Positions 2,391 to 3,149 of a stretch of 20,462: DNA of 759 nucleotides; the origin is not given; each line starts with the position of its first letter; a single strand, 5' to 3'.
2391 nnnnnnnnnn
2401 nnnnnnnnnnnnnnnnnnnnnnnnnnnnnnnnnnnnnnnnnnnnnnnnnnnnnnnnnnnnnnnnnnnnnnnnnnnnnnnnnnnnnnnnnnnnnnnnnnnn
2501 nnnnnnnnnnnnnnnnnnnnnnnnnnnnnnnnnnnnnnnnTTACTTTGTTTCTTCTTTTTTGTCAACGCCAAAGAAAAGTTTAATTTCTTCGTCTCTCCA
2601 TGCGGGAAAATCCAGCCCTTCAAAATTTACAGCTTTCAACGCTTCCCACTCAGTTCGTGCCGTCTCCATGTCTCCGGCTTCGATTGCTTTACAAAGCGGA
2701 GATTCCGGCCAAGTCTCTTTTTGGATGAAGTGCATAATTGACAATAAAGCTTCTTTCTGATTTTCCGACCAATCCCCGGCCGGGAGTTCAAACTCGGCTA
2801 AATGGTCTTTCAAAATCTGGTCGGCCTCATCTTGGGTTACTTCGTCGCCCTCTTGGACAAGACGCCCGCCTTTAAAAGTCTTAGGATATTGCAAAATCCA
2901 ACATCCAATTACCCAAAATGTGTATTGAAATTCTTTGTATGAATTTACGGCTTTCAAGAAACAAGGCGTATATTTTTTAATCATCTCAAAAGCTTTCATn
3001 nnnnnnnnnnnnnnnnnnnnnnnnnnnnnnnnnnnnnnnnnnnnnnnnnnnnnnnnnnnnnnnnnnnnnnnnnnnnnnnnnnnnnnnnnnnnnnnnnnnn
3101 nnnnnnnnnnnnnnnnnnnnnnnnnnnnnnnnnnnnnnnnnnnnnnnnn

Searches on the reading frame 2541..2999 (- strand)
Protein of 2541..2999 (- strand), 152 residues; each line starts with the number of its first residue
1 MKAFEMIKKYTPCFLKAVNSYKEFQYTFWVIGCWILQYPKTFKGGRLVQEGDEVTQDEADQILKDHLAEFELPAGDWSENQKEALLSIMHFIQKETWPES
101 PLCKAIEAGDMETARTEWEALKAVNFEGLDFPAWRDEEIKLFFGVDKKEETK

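Call 6: search_protein_families(library=pfam, proteins=[window:2541-2999:-], max_evalue=1)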
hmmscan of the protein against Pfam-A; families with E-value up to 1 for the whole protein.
window:2541-2999:- (152 aa): 3 families
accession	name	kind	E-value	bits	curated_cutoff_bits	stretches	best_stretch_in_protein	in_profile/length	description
PF00959.24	Phage_lysozyme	-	3.3e-07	31.1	22.3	1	31-121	15-107/125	Phage lysozyme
PF25393.1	LTM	-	0.09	13.1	27.5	1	102-114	6-18/42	LUBAC thetering domain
PF05509.17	TraY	-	0.2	12.2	21.3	1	57-71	26-40/49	TraY domain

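Call 7: search_protein_families(library=phrogs, proteins=[window:2541-2999:-], max_evalue=1)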
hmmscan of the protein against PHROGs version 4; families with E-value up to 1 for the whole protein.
window:2541-2999:- (152 aa): 4 families
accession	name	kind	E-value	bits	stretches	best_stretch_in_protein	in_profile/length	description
phrog_7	-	lysis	0.00047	19.4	1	44-144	591-697/873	endolysin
phrog_10075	-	unknown function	0.0049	15.9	1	13-70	868-924/1205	-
phrog_28234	-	lysis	0.058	13.4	1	7-112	71-186/372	endolysin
phrog_4097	-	unknown function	0.37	11.5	1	103-117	7-21/55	-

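Call 29: search_solved_structures(query=window:2541-2999:-, max_evalue=1, show_alignments=2)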
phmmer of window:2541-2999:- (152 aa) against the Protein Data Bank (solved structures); distinct sequences matched with E-value up to 1: 6.
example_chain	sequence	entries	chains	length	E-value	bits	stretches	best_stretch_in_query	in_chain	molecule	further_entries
9kbq_A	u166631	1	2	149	3.8e-05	26.9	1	16-117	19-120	Lysozyme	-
6et6_A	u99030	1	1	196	0.00032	23.9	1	27-117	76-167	Lysozyme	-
9kbs_A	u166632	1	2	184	0.0011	22.2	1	28-117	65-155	Lysozyme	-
9kbt_A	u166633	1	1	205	0.0022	21.2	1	27-119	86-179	Lysozyme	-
8app_A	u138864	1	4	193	0.094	15.9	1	26-115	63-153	Endolysin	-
6h9d_A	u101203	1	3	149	0.22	14.7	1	31-128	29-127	Lysozyme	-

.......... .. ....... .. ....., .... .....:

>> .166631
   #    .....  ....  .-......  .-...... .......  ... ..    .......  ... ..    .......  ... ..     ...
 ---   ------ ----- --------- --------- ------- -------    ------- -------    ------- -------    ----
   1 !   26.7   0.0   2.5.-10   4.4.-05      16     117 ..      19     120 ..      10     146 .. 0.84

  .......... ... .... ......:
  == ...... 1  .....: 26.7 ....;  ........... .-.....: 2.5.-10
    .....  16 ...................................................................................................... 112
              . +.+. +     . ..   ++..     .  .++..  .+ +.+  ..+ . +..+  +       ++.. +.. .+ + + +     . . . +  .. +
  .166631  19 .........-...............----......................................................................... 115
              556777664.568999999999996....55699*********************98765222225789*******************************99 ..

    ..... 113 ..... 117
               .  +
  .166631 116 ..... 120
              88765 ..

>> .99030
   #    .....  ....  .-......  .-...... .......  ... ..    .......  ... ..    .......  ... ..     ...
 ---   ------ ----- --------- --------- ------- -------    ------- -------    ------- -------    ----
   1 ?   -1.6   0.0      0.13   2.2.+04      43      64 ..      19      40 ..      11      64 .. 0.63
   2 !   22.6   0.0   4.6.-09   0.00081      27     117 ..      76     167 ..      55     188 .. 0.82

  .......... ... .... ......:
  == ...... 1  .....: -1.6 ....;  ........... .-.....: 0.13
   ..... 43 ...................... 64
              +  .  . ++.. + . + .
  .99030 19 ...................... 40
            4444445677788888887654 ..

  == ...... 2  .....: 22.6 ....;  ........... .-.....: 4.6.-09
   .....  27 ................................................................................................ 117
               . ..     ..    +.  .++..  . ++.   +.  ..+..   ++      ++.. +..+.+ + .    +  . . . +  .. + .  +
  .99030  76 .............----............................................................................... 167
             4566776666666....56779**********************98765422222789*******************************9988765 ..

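Call 50: search_protein_families(library=ncbifam, proteins=[window:2541-2999:-], max_evalue=1)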
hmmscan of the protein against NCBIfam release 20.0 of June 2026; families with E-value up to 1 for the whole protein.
window:2541-2999:- (152 aa): 3 families
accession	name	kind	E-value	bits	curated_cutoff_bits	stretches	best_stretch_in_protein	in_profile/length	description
NF058676.1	BaGTA_endo_BgtA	equivalog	3e-07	30.2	315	1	30-119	26-121/220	gene transfer agent endolysin BgtA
NF041942.1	DVU2496_dom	subfamily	0.12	12.3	37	1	55-77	12-34/66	DVU_2496 family lipoprotein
TIGR03504.1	FimV_Cterm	subfamily_domain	0.56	10.3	30.65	0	47-64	25-42/44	FimV/HubP family polar landmark protein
